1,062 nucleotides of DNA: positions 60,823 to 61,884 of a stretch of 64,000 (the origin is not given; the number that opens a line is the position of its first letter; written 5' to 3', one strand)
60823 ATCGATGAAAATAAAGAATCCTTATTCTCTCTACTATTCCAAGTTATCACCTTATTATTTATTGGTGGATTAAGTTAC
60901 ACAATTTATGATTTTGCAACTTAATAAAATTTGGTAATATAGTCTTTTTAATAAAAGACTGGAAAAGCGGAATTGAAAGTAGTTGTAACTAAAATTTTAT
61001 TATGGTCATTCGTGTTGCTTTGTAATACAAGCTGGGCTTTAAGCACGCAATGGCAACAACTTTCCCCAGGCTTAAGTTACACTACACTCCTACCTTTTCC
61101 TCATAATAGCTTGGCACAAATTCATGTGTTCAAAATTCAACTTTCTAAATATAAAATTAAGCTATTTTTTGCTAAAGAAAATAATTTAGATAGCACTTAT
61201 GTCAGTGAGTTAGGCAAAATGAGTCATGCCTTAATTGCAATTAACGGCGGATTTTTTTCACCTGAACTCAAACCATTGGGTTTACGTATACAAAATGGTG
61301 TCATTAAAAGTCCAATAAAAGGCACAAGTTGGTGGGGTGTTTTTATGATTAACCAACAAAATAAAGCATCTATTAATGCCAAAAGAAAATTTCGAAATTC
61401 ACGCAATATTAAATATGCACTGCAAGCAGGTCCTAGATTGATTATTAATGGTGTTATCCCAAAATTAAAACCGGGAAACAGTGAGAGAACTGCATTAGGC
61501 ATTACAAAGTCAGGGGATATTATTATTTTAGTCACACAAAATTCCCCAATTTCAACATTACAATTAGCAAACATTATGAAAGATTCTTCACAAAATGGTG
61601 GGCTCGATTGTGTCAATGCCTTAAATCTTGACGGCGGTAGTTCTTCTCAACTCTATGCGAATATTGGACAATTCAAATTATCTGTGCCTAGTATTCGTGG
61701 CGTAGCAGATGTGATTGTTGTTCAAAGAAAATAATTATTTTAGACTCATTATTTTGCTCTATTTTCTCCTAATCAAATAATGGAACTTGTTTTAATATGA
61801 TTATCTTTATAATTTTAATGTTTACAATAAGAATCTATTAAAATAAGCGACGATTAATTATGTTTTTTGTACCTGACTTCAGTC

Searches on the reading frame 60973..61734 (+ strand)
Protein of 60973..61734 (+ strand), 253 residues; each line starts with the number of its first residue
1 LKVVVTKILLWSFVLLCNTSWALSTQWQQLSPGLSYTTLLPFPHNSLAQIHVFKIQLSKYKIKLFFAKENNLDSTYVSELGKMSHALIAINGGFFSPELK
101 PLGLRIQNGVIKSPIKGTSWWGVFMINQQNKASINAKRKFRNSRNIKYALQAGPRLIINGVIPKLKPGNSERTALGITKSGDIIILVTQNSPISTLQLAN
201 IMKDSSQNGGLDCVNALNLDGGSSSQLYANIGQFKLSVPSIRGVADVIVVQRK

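Call 61: search_protein_families(library=pfam, proteins=[window:60973-61734:+], max_evalue=0.00001)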
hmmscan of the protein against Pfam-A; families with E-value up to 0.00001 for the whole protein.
window:60973-61734:+ (253 aa): 1 family
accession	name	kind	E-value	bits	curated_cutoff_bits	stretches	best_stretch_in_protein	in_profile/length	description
PF09992.14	NAGPA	-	2.2e-29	103.3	25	1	85-250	2-168/169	Phosphodiester glycosidase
